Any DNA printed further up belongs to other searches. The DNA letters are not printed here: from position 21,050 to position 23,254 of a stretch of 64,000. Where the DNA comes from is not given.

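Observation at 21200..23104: Unusual fusion of a GT4 glycosyltransferase with the sedoheptulose-7-phosphate isomerase GmhA (SIS domain)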

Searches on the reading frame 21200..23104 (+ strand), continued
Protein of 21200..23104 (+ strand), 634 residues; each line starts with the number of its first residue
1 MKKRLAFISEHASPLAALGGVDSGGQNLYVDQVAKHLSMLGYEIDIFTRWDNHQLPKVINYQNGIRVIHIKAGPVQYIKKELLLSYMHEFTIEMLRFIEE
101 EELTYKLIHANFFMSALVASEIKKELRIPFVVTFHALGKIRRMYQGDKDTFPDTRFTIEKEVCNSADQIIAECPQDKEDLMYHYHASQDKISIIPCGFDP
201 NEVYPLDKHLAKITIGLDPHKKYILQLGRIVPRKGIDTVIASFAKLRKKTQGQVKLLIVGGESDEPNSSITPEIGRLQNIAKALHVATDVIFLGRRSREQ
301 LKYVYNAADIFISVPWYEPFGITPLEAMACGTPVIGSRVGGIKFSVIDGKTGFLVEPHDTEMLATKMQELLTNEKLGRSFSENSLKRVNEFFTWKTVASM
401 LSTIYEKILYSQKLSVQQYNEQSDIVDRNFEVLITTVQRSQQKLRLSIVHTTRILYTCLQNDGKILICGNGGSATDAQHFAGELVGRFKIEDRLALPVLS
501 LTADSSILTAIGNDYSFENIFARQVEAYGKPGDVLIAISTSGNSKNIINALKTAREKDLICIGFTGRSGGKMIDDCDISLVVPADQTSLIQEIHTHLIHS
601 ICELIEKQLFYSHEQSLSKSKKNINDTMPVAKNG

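Call 59: search_protein_families(library=ncbifam, proteins=[P0471, P0395], max_evalue=1e-15)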
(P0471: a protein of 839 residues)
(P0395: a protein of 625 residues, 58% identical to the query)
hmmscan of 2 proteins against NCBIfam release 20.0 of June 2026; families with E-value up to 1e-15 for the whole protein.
P0471 (839 aa): 21 families
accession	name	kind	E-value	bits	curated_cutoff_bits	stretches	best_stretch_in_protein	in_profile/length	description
TIGR03449.1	mycothiol_MshA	equivalog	3.2e-76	256.8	462.5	1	10-412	2-404/406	D-inositol-3-phosphate glycosyltransferase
NF006506.0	PRK08942.1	equivalog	1.2e-36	125.9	178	1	653-823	5-175/182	D-glycero-beta-D-manno-heptose 1,7-bisphosphate 7-phosphatase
TIGR02149.1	glgA_Coryne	subfamily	4.1e-35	121.6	302.4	1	109-403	85-382/391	glycogen synthase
NF041876.1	EPS_EpsE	equivalog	2.3e-34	119.3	400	1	186-402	180-387/389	exopolysaccharide biosynthesis GT4 family glycosyltransferase EpsE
TIGR01656.1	Histidinol-ppas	subfamily_domain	3e-34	118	84.15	1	653-795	2-146/149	histidinol-phosphate phosphatase domain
TIGR02472.1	sucr_P_syn_N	equivalog_domain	2e-32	112.6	576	1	26-399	23-429/439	sucrose-phosphate synthase, putative, glycosyltransferase domain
NF010546.0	PRK13936.1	equivalog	2.4e-30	105.8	276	1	456-580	11-134/197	phosphoheptose isomerase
TIGR03088.1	stp2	hypoth_equivalog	4.6e-30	104.9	409.05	1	104-411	78-373/374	TIGR03088 family PEP-CTERM/XrtA system glycosyltransferase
TIGR04063.1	stp3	hypoth_equivalog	8.3e-29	100.7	442.05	1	38-410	23-394/397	TIGR04063 family PEP-CTERM/XrtA system glycosyltransferase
TIGR01662.1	HAD-SF-IIIA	subfamily_domain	1.5e-28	99.6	44.6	1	653-797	2-140/141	HAD-IIIA family hydrolase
TIGR00441.1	gmhA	equivalog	1.7e-28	99.7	209.45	1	482-585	5-107/154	D-sedoheptulose 7-phosphate isomerase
TIGR00213.1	GmhB_yaeD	subfamily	1.6e-23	83.3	149.6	1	653-792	3-146/176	D-glycero-beta-D-manno-heptose 1,7-bisphosphate 7-phosphatase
TIGR04047.1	MSMEG_0565_glyc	hypoth_equivalog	2.6e-22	79.5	259.85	1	32-402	15-365/373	MSMEG_0565 family glycosyltransferase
TIGR03999.1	thiol_BshA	equivalog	4.1e-22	78.6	273.7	1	193-412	168-374/375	N-acetyl-alpha-D-glucosaminyl L-malate synthase BshA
NF001628.0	PRK00414.1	equivalog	9.4e-22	77.6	265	1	476-582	32-136/192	D-sedoheptulose 7-phosphate isomerase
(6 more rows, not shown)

P0395 (625 aa): 23 families
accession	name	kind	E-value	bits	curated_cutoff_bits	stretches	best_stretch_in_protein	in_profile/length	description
TIGR03449.1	mycothiol_MshA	equivalog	2.6e-92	309.8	462.5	1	4-407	1-404/406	D-inositol-3-phosphate glycosyltransferase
NF006506.0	PRK08942.1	equivalog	1.8e-42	144.9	178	1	434-615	3-179/182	D-glycero-beta-D-manno-heptose 1,7-bisphosphate 7-phosphatase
TIGR02149.1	glgA_Coryne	subfamily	2.3e-41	142.2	302.4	1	100-406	81-390/391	glycogen synthase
TIGR02472.1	sucr_P_syn_N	equivalog_domain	2.2e-40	138.8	576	1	20-394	22-429/439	sucrose-phosphate synthase, putative, glycosyltransferase domain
TIGR01656.1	Histidinol-ppas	subfamily_domain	1.1e-35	122.7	84.15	1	435-584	1-147/149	histidinol-phosphate phosphatase domain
NF041876.1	EPS_EpsE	equivalog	1.1e-33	117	400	1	183-394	182-384/389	exopolysaccharide biosynthesis GT4 family glycosyltransferase EpsE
TIGR00213.1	GmhB_yaeD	subfamily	1.6e-33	115.8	149.6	1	435-582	2-149/176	D-glycero-beta-D-manno-heptose 1,7-bisphosphate 7-phosphatase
TIGR01662.1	HAD-SF-IIIA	subfamily_domain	4.8e-33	114.2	44.6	1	435-585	1-140/141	HAD-IIIA family hydrolase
TIGR04063.1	stp3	hypoth_equivalog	6.3e-32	110.9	442.05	1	35-406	25-395/397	TIGR04063 family PEP-CTERM/XrtA system glycosyltransferase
TIGR03999.1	thiol_BshA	equivalog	2.7e-30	105.5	273.7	1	23-407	11-374/375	N-acetyl-alpha-D-glucosaminyl L-malate synthase BshA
TIGR03088.1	stp2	hypoth_equivalog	4.7e-25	88.4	409.05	1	189-404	162-371/374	TIGR03088 family PEP-CTERM/XrtA system glycosyltransferase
TIGR04047.1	MSMEG_0565_glyc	hypoth_equivalog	1.7e-23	83.3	259.85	1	27-403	15-371/373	MSMEG_0565 family glycosyltransferase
NF038298.1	EPS_HpsO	equivalog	1.7e-21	76.4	575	1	163-398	146-379/388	hormogonium polysaccharide biosynthesis glycosyltransferase HpsO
NF053787.1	GlcN_PG_synth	equivalog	2.4e-21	76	480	1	23-407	14-360/361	N-acetylglucosaminyl phosphatidylglycerol synthase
TIGR04157.1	glyco_rSAM_CFB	subfamily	8e-21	74.5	400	1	155-377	161-380/406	TIGR04157 family glycosyltransferase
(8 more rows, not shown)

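Call 68: predict_structure(alignment_id=A2)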
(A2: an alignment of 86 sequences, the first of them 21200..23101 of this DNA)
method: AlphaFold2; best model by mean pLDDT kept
length: 634 residues; sequences in the alignment: 86
mean_pLDDT: 91.2   pTM: 0.68
mean pLDDT of the five models: 91.2, 90.2, 89.5, 88.9, 88.8
residues with pLDDT >= 90: 506; 70-90: 89; 50-70: 15; < 50: 24
segments of 3 or more residues with pLDDT < 50: 19-22, 616-634
pLDDT, mean of each block of 10 residues (from residue 1): 84 70 72 95 96 92 93 92 95 97 95 97 97 92 88 95 97 94 96 94 95 95 94 94 93 91 91 96 96 90 96 89 94 95 95 96 97 96 96 96 93 69 87 95 95 96 96 95 91 92 92 93 97 97 96 98 95 96 95 97 92 53 41 40
secondary structure, 60 per line:
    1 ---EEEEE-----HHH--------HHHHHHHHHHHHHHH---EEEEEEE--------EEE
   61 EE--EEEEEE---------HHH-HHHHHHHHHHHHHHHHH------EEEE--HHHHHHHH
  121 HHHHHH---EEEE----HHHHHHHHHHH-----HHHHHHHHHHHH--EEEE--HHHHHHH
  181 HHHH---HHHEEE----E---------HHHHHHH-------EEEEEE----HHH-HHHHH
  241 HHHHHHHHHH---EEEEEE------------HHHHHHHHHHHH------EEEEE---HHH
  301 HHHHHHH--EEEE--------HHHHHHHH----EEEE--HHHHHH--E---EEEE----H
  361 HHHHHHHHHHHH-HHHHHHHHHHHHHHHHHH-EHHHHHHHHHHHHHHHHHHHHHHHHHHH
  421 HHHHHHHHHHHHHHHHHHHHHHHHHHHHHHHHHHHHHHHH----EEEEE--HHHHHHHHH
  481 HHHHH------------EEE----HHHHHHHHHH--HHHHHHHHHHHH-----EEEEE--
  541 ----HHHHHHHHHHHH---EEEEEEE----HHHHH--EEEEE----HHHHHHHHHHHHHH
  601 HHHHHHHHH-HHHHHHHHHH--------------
elements in order: E4-8 H25-39 E43-49 E58-62 E65-70 H84-100 E107-110 H113-126 E130-133 H138-148 H154-165 E168-171 H174-184 E191-193 H208-214 E222-227 H236-250 E254-259 H272-283 E290-294 H298-307 E310-313 H322-329 E334-337 H340-345 E352-355 H360-372 H374-391 H394-460 E465-469 H472-485 E498-500 H505-514 H517-528 E534-538 H545-556 E560-566 H571-575 E578-582 H587-609 H611-620

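Call 71: fold_search(model_id=the predicted structure, library=pdb)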
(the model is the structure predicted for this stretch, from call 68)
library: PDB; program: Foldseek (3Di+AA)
matches with E <= 10: 1686; with E <= 0.001: 550
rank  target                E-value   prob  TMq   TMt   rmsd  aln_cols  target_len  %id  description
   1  3c4q_A                7.0e-33  1.00  0.58  0.91   2.5       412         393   31  Structure of the retaining glycosyltransferase MshA : The first step in mycothiol biosynthesis. Organism : Corynebacte (released 2008-04-01)
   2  3c4q_B                3.0e-32  1.00  0.57  0.91   2.6       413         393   31  Structure of the retaining glycosyltransferase MshA : The first step in mycothiol biosynthesis. Organism : Corynebacte (released 2008-04-01)
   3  6kih_A                9.7e-32  1.00  0.59  0.91   2.8       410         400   32  Sucrose-phosphate synthase (tll1590) from Thermosynechococcus elongatus (released 2020-05-27)
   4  3c48_B                1.1e-31  1.00  0.35  0.54  10.3       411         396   30  Structure of the retaining glycosyltransferase MshA: The first step in mycothiol biosynthesis. Organism: Corynebacteri (released 2008-03-25)
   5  3c48_A                1.5e-31  1.00  0.36  0.55  10.8       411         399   30  Structure of the retaining glycosyltransferase MshA: The first step in mycothiol biosynthesis. Organism: Corynebacteri (released 2008-03-25)
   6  6kih_B                4.8e-31  1.00  0.58  0.91   2.8       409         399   32  Sucrose-phosphate synthase (tll1590) from Thermosynechococcus elongatus (released 2020-05-27)
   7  2r60                  1.8e-26  1.00  0.45  0.59   7.1       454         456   23  Structure of apo Sucrose Phosphate Synthase (SPS) of Halothermothrix orenii (released 2008-06-10)
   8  6d9t                  1.5e-22  1.00  0.53  0.86   3.9       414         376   21  BshA from Staphylococcus aureus complexed with UDP (released 2019-05-08)
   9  6n1x                  1.7e-22  1.00  0.52  0.85   3.8       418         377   21  BshA from Staphylococcus aureus complexed with UDP and N-acetylglucosamine (released 2019-08-21)
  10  6tvp_B                5.0e-22  1.00  0.51  0.79   4.9       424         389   23  Structure of Mycobacterium smegmatis alpha-maltose-1-phosphate synthase GlgM (released 2020-04-22)
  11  6tvp_A                2.0e-21  1.00  0.51  0.81   4.5       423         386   23  Structure of Mycobacterium smegmatis alpha-maltose-1-phosphate synthase GlgM (released 2020-04-22)
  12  5d00_A                4.4e-21  1.00  0.51  0.87   3.6       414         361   21  Crystal structure of BshA from B. subtilis complexed with N-acetylglucosaminyl-malate and UMP (released 2016-09-07)
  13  5d00_B                6.5e-21  1.00  0.51  0.87   3.6       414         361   22  Crystal structure of BshA from B. subtilis complexed with N-acetylglucosaminyl-malate and UMP (released 2016-09-07)
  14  3s27_H                6.9e-21  1.00  0.54  0.44   6.2       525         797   20  The crystal structure of sucrose synthase-1 from Arabidopsis thaliana and its functional implications. (released 2011-08-24)
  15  5d01_B                9.3e-21  1.00  0.52  0.88   3.6       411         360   21  Crystal structure of BshA from B. subtilis complexed with N-acetylglucosaminyl-malate (released 2016-09-07)
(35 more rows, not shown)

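Call 73: find_encoding_contigs(protein=P0482, flank=8000, max_places=2)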
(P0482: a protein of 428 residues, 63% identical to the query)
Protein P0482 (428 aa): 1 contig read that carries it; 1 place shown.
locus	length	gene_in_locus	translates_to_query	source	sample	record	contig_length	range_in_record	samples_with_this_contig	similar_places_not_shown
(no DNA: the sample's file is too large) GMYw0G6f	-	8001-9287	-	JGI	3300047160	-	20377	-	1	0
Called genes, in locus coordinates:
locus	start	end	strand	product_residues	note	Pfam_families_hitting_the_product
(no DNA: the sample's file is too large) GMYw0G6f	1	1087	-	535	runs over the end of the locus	PF21088:MS_channel_1st (weak), PF00924:MS_channel_2nd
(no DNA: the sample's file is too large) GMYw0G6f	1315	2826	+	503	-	PF07638:Sigma70_ECF (weak), PF04542:Sigma70_r2, PF08281:Sigma70_r4_2, PF04545:Sigma70_r4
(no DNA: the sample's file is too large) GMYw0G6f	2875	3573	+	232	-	PF00364:Biotin_lipoyl (faint), PF25917:BSH_RND (faint), PF25984:BSH_YknX (faint), PF25973:BSH_CzcB (weak)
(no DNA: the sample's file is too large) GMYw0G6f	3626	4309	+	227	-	-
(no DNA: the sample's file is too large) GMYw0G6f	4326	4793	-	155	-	PF01842:ACT, PF13291:ACT_4 (faint), PF13840:ACT_7 (faint), PF19571:ACT_8, PF22468:ACT_9 (faint), PF01842:ACT, PF22629:ACT_AHAS_ss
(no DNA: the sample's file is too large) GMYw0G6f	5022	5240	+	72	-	-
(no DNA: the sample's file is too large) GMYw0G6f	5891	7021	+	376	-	PF01075:Glyco_transf_9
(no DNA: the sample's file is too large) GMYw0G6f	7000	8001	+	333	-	PF13692:Glyco_trans_1_4, PF13524:Glyco_trans_1_2, PF00534:Glycos_transf_1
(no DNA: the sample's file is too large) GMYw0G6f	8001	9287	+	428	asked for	PF08323:Glyco_transf_5 (faint), PF13439:Glyco_transf_4, PF13579:Glyco_trans_4_4, PF20706:GT4-conflict, PF00534:Glycos_transf_1, PF13692:Glyco_trans_1_4, PF13524:Glyco_trans_1_2 (weak)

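Call 74: find_encoding_contigs(protein=P0493, flank=8000, max_places=2)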
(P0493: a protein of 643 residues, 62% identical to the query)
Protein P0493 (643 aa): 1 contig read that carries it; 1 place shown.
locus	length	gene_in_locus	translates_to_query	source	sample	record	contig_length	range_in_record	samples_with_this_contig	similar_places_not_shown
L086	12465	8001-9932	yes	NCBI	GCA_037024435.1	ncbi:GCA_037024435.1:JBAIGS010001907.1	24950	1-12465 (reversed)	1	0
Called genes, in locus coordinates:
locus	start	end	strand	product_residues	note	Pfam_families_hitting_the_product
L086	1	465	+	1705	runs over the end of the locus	PF13472:Lipase_GDSL_2, PF23500:DUF7133, PF13646:HEAT_2, PF00754:F5_F8_type_C, PF22633:F5_F8_type_C_2, PF00034:Cytochrom_C (faint), PF00127:Copper-bind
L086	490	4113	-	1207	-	PF00069:Pkinase, PF07714:PK_Tyr_Ser-Thr, PF00400:WD40, PF23381:Beta-prop_IFT122_1st, PF23409:Beta-prop_EML, PF23414:Beta-prop_EML_2, PF24780:WD40_MABP1-WDR62_1st, PF24807:WD40_CDC20-Fz, +53 more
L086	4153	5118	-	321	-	PF00657:Lipase_GDSL, PF13472:Lipase_GDSL_2 (weak), PF07589:PEP_exosort_dom (weak)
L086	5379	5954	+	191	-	PF07638:Sigma70_ECF (weak), PF04542:Sigma70_r2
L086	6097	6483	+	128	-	PF03779:SPW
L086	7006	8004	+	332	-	PF13692:Glyco_trans_1_4, PF13524:Glyco_trans_1_2 (weak), PF00534:Glycos_transf_1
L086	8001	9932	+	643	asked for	PF08323:Glyco_transf_5 (faint), PF20706:GT4-conflict, PF13439:Glyco_transf_4, PF13579:Glyco_trans_4_4, PF00534:Glycos_transf_1, PF13692:Glyco_trans_1_4, PF13524:Glyco_trans_1_2 (weak), PF13580:SIS_2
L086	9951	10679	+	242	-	PF00106:adh_short, PF08659:KR, PF13561:adh_short_C2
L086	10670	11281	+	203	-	PF00702:Hydrolase, PF13419:HAD_2 (weak), PF13242:Hydrolase_like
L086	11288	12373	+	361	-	PF01075:Glyco_transf_9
